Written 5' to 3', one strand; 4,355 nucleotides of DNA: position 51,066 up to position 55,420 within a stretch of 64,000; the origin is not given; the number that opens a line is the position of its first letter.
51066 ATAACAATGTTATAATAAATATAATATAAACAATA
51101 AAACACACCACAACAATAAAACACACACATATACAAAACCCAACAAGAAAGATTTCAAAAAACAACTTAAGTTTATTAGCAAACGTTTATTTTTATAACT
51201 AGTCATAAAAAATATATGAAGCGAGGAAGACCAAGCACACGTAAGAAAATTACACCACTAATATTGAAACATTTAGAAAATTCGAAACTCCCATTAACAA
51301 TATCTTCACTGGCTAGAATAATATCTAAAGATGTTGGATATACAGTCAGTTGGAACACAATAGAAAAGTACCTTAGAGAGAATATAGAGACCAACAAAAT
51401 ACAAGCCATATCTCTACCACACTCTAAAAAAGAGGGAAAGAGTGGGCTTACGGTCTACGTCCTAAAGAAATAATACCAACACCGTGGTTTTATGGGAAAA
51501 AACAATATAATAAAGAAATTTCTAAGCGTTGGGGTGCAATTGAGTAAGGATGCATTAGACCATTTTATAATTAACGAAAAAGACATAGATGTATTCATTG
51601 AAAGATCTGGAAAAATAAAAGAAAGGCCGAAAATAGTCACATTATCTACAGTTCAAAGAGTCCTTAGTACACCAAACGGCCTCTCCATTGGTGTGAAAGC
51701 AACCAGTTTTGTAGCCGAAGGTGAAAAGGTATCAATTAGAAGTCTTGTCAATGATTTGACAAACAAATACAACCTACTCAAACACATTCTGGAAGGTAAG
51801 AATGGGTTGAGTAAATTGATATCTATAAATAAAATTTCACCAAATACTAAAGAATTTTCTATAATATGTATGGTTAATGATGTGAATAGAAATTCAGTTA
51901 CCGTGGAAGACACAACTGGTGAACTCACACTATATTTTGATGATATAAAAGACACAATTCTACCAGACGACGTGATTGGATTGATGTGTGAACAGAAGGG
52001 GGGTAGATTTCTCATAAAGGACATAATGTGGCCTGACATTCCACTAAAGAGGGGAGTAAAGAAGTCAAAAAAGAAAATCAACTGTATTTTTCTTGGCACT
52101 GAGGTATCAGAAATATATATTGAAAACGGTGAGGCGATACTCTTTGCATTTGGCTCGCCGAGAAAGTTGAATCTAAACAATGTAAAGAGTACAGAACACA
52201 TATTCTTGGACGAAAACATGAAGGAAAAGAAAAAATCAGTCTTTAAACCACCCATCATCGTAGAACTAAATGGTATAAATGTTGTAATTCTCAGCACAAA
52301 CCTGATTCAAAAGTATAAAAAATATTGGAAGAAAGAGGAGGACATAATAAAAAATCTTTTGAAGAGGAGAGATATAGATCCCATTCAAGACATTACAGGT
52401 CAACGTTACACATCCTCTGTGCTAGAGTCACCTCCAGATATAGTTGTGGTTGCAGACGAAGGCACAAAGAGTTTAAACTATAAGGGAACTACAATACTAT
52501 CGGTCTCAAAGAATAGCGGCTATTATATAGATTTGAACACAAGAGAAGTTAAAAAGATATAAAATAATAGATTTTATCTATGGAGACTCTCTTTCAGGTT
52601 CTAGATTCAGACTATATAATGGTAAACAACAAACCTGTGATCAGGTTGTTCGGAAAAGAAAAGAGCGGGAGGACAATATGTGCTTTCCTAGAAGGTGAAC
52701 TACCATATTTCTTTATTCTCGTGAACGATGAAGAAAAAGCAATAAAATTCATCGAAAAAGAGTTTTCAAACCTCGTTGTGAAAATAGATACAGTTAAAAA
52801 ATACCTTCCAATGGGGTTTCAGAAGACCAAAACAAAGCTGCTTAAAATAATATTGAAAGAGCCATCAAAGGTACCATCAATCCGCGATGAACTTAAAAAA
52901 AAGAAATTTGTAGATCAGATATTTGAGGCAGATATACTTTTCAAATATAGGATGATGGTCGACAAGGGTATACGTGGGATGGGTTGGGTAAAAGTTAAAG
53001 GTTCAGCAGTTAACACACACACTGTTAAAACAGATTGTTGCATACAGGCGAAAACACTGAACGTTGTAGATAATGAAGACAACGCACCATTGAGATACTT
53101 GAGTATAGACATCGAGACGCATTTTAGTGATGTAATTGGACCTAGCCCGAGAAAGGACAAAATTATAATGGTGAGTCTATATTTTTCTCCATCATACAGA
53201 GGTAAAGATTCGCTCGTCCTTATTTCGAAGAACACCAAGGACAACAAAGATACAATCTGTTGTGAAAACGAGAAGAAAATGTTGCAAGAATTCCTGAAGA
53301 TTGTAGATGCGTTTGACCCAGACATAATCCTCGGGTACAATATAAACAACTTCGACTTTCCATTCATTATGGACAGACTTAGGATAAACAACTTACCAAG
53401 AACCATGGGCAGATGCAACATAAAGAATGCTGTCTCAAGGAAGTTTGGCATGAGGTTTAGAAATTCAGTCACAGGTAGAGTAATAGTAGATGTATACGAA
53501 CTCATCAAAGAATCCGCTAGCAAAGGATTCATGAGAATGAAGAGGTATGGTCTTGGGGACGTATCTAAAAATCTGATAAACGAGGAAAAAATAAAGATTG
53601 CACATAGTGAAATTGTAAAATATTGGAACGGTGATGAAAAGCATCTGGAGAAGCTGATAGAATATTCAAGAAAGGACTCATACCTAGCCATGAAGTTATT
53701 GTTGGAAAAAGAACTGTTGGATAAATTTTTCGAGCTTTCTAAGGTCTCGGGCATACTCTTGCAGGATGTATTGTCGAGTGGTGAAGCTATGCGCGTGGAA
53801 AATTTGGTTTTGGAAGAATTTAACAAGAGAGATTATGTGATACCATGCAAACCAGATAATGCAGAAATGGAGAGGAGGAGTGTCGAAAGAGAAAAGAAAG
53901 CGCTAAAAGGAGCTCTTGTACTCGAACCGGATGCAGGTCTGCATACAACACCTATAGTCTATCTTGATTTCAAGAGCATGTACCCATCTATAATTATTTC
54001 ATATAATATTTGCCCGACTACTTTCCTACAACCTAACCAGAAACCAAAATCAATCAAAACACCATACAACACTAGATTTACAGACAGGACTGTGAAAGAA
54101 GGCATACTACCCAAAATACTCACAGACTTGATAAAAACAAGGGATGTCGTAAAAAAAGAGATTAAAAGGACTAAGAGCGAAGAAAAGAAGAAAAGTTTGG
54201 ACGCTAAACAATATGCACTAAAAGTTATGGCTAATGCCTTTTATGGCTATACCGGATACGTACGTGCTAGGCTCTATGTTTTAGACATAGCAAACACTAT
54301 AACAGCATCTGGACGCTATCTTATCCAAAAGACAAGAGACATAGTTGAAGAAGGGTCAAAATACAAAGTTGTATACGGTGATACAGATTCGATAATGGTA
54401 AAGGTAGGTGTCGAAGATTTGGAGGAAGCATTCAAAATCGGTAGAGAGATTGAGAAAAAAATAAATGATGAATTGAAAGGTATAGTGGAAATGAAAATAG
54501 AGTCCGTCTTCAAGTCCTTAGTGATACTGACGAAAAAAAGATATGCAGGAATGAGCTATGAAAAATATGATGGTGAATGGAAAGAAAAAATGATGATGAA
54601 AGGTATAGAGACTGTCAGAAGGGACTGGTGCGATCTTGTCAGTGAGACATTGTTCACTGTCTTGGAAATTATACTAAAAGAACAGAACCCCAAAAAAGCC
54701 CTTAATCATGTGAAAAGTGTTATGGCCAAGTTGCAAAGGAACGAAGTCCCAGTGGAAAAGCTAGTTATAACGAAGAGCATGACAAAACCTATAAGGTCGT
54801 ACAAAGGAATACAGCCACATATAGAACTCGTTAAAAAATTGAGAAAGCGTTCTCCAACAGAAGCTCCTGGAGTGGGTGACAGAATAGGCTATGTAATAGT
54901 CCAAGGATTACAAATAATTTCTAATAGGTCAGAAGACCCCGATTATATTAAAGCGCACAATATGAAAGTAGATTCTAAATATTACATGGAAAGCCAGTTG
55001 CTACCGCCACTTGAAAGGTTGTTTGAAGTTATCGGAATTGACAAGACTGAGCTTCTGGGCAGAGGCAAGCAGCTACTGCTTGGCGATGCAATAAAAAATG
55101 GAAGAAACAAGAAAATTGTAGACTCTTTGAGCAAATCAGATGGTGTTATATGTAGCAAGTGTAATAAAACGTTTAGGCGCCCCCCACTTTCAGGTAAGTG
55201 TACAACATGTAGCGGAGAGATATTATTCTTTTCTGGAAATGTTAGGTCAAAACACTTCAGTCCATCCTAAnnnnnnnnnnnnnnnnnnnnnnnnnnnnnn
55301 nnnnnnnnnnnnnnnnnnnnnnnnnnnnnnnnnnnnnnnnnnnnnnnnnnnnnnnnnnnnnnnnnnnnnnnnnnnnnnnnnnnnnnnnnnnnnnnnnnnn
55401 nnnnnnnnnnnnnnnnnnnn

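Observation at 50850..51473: Structured repeat region and small wHTH gene heading the DP1-like/polB cluster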

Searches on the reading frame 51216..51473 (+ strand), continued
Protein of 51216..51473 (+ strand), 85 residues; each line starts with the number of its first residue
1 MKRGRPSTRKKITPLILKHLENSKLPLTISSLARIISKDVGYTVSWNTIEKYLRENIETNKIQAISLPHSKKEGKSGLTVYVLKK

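Call 95: search_protein_families(library=pfam, proteins=[L078:7245-8408:-, L078:3044-4675:-, L078:6621-7340:+, L078:8419-8778:+, L078:8796-9245:+, L078:2538-2954:-, L078:1-849:-, L078:5146-5328:-], max_evalue=0.01)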
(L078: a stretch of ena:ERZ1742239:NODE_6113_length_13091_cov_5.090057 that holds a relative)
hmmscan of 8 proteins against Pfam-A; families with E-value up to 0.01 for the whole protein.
L078:7245-8408:- (387 aa): 8 families
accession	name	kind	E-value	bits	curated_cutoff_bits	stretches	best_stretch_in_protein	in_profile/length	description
PF22703.2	Cdc6_lid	-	3.5e-12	46.5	27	1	237-292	3-61/68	Cdc6 AAA+ ATPase-type lid domain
PF13191.12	AAA_16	-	1.5e-10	42.2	32.6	1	65-195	2-160/167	AAA ATPase domain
PF13401.12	AAA_22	-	2.3e-10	41.3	27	1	92-192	9-106/130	AAA domain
PF00004.35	AAA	-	1.7e-06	29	21.2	1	93-192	3-90/131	ATPase family associated with various cellular activities (AAA)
PF16193.11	AAA_assoc_2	-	8.6e-05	23.2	34.3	1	252-299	8-56/81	AAA C-terminal domain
PF05729.18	NACHT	-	0.00025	21.4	26.7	1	92-183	4-98/167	NACHT domain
PF07728.20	AAA_5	-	0.00058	20.3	22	1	93-180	4-80/139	AAA domain (dynein-related subfamily)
PF24883.2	NPHP3_N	-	0.0072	17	24.8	0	90-127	24-60/164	Nephrocystin 3, N-terminal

L078:3044-4675:- (543 aa): 1 family
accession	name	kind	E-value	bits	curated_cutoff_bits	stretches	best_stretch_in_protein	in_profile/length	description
PF13589.12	HATPase_c_3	-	0.0069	16.8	25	0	27-62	6-46/137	Histidine kinase-, DNA gyrase B-, and HSP90-like ATPase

L078:6621-7340:+ (239 aa): 2 families
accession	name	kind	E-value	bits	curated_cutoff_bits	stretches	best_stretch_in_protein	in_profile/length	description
PF08281.18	Sigma70_r4_2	-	3.9e-06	26.8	25.7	1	110-156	4-49/54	Sigma-70, region 4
PF04545.22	Sigma70_r4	-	1.3e-05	25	24.1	1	115-159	3-46/50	Sigma-70, region 4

L078:8419-8778:+ (119 aa): 0 families

L078:8796-9245:+ (149 aa): 0 families

L078:2538-2954:- (138 aa): 1 family
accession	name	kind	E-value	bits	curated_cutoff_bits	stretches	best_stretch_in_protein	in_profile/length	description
PF11171.13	DUF2958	-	6.6e-15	55.8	21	1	25-122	1-95/111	Protein of unknown function (DUF2958)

L078:1-849:- (283 aa): 0 families

L078:5146-5328:- (60 aa): 0 families

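Call 101: find_homologous_proteins(query=L078:5612-6001:+, max_evalue=0.001)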
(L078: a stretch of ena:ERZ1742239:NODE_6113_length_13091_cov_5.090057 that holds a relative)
Query L078:5612-6001:+ (130 aa): 36 proteins with E <= 0.001 among 326 candidates.
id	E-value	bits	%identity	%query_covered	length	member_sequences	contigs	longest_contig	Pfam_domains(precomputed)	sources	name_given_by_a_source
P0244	3.3e-76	271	100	100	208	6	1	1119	-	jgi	-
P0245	1.1e-53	198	77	95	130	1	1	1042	-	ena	-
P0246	2.3e-48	181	68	95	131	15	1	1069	-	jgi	jgi:hypothetical protein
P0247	3.6e-46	174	68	89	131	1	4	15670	-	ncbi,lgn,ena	-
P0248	1.6e-44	169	69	93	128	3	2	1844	-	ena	-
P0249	3.9e-43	164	63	97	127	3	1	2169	-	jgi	-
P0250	5.5e-42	160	65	94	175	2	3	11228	-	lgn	-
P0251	1.1e-41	159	65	88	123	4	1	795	-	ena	-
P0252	5.0e-31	125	57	85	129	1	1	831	-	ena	-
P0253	5.8e-31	125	58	91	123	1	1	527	-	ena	-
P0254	1.2e-30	124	59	82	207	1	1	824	-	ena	-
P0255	2.1e-30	123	58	84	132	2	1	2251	-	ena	-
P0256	4.6e-30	122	59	87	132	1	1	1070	-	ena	-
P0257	5.8e-30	122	57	90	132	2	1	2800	-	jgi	jgi:hypothetical protein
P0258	1.0e-29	121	60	82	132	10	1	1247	-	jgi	jgi:hypothetical protein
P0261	1.8e-29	120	55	87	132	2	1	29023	-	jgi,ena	-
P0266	5.4e-29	119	57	88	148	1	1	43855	-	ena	-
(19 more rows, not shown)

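Call 102: find_encoding_contigs(protein=P0266, flank=10000, max_places=2)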
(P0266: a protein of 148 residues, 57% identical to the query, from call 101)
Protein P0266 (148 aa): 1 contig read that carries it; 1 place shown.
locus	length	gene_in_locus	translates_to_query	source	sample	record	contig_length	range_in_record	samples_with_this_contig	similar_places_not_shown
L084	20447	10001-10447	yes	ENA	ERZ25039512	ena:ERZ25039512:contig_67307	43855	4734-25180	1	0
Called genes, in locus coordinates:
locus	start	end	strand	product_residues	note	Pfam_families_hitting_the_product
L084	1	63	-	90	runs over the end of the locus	-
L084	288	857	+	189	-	-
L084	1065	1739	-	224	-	PF00899:ThiF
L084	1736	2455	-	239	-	-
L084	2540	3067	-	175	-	-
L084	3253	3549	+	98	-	-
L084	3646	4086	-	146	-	PF02597:ThiS (faint), PF02824:TGS (faint), PF14451:Ub-Mut7C (faint)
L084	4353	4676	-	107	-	-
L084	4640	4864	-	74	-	-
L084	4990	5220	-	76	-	-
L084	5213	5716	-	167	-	-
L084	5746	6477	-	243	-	-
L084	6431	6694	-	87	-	-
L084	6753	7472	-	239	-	PF01068:DNA_ligase_A_M (faint)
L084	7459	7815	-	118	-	PF05406:WGR (weak)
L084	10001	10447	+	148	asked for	-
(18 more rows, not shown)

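Call 103: find_encoding_contigs(protein=P0261, flank=10000, max_places=2)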
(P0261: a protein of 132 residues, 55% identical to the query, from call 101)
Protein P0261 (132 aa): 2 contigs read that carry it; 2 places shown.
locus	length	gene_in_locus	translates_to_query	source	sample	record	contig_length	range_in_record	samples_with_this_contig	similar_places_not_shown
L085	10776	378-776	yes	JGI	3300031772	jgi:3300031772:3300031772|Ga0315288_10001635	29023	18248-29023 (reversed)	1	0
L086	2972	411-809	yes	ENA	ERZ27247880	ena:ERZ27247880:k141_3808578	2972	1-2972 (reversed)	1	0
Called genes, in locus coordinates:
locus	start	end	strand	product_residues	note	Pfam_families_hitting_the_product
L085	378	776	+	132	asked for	-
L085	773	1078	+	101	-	-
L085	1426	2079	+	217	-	PF08281:Sigma70_r4_2 (weak)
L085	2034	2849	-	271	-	PF22703:Cdc6_lid, PF09079:WHD_Cdc6 (weak)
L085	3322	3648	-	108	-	-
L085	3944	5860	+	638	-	PF12161:HsdM_N, PF02384:N6_Mtase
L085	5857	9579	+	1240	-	PF13245:AAA_19, PF13401:AAA_22 (weak), PF13604:AAA_30, PF13086:AAA_11, PF01443:Viral_helicase1 (weak), PF13538:UvrD_C_2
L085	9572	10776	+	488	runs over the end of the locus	PF01420:Methylase_S (faint)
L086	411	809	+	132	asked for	-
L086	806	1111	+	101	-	-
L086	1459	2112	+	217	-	PF08281:Sigma70_r4_2 (weak)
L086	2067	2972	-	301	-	?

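Call 118: search_dna_similar(query=L078:5612-6001:+, collection=plasmids, mode=protein, max_evalue=0.001)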
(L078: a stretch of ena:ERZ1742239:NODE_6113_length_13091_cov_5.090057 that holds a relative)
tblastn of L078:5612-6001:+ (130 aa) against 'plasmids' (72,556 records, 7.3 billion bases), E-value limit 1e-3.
No match.

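Call 120: search_dna_similar(query=L078:5612-6001:+, collection=phages, mode=protein, max_evalue=0.001)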
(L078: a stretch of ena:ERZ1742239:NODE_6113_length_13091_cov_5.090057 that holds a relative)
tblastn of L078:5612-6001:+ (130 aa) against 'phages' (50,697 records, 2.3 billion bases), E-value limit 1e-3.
No match.

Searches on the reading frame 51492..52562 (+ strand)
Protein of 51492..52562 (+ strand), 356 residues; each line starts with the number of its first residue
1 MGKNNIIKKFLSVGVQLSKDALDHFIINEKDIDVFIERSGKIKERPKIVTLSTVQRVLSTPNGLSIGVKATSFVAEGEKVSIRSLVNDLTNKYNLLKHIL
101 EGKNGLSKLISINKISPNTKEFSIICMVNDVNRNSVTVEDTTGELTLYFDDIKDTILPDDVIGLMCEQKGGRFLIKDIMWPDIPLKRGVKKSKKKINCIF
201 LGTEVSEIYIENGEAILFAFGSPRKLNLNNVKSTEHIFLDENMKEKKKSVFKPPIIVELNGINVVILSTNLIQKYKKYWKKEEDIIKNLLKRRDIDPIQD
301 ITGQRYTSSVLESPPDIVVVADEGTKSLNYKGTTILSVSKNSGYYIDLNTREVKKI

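Call 8: search_protein_families(library=pfam, proteins=[window:51492-52562:+], max_evalue=0.01)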
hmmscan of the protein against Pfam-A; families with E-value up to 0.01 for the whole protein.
window:51492-52562:+ (356 aa): 0 families

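Call 9: search_protein_families(library=ncbifam, proteins=[window:51492-52562:+], max_evalue=0.01)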
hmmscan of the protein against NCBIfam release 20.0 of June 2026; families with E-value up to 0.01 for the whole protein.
window:51492-52562:+ (356 aa): 2 families
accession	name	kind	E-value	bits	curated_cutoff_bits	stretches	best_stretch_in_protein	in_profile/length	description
NF003118.0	PRK04036.1-3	equivalog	3.5e-18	65.8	445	1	3-201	5-231/481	DNA-directed DNA polymerase II small subunit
NF003120.0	PRK04036.1-5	equivalog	5.5e-11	41.6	671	1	82-191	159-282/547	DNA-directed DNA polymerase II small subunit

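Call 79: search_protein_families(library=pfam, proteins=[window:51492-52559:+], max_evalue=10)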
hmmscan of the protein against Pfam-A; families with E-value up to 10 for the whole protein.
window:51492-52559:+ (356 aa): 1 family
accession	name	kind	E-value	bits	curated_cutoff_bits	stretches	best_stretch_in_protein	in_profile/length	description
PF04042.21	DNA_pol_E_B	-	0.13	12.1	29.1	1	253-322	121-203/210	DNA polymerase alpha/epsilon subunit B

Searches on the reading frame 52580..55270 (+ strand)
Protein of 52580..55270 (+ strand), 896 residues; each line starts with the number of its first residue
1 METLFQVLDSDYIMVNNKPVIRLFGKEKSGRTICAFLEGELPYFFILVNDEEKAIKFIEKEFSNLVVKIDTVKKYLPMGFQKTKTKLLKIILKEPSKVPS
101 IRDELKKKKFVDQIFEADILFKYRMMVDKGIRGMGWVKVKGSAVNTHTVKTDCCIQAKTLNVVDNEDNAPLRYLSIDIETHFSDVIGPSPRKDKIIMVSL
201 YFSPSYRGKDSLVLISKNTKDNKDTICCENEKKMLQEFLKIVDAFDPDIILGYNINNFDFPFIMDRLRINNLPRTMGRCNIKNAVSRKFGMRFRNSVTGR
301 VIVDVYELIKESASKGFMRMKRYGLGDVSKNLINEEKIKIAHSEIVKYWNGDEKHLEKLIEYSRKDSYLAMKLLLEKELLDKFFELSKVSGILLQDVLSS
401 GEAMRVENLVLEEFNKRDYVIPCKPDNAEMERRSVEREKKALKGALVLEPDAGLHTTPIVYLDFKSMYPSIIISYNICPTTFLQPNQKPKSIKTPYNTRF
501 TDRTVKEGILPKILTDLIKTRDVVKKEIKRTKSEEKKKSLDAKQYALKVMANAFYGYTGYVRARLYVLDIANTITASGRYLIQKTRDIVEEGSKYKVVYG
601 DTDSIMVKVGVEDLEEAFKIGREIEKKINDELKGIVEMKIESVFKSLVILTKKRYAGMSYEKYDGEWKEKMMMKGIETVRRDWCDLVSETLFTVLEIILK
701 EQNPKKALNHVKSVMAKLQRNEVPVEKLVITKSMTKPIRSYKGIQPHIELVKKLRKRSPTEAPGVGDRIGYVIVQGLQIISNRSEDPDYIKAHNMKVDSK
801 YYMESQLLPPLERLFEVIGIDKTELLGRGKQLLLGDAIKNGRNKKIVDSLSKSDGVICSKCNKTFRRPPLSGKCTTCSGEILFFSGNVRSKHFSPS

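Call 8: search_protein_families(library=pfam, proteins=[window:52580-55270:+], max_evalue=0.01)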
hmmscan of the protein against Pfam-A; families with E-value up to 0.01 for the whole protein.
window:52580-55270:+ (896 aa): 4 families
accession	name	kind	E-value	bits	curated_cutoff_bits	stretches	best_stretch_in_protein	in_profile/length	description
PF00136.26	DNA_pol_B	-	1.8e-119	400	23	1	394-818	3-453/453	DNA polymerase family B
PF03104.25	DNA_pol_B_exo1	-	7.2e-37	127.5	23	1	113-313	2-232/242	DNA polymerase family B, exonuclease domain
PF13482.12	RNase_H_2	-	8.6e-07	29.5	22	1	177-368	4-155/165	RNase_H superfamily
PF10108.15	DNA_pol_B_exo2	-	0.0067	16.6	24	0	229-275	35-80/213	Predicted 3'-5' exonuclease related to the exonuclease domain of PolB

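Call 9: search_protein_families(library=ncbifam, proteins=[window:52580-55270:+], max_evalue=0.01)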
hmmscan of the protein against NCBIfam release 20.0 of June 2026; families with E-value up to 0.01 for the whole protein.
window:52580-55270:+ (896 aa): 11 families
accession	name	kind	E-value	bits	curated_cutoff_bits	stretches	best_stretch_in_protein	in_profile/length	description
TIGR00592.1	pol2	superfamily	3.3e-128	429.5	239.95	1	93-816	428-1176/1176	DNA polymerase (pol2)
NF004421.0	PRK05762.1-2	equivalog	1.5e-92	311.2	570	1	7-832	11-792/795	DNA polymerase II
NF004422.0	PRK05762.1-4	equivalog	1.4e-56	192.4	1103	1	89-830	82-786/789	DNA polymerase II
NF004417.0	PRK05761.1-3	equivalog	9.9e-56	189.2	780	1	15-828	48-854/858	DNA-directed DNA polymerase I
NF004419.0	PRK05761.1-5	equivalog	2.3e-54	184.7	1285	1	12-830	109-925/932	DNA-directed DNA polymerase I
NF004420.0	PRK05762.1-1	equivalog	1.7e-46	159.2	1435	1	113-818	102-768/783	DNA polymerase II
NF004415.0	PRK05761.1-1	equivalog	3.4e-42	144.4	1289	1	5-755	51-803/883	DNA-directed DNA polymerase I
NF004418.0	PRK05761.1-4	subfamily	3.3e-32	111.6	692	1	411-823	293-698/717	type B DNA-directed DNA polymerase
NF004416.0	PRK05761.1-2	equivalog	5.8e-27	94.4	516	1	408-778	285-617/665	type B DNA-directed DNA polymerase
NF003103.0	PRK04023.1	equivalog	1e-05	23.4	1269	1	855-883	1041-1069/1125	DNA polymerase II large subunit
NF011302.0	PRK14714.1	equivalog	2.2e-05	22.2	1791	1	856-882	1267-1293/1350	DNA-directed DNA polymerase II large subunit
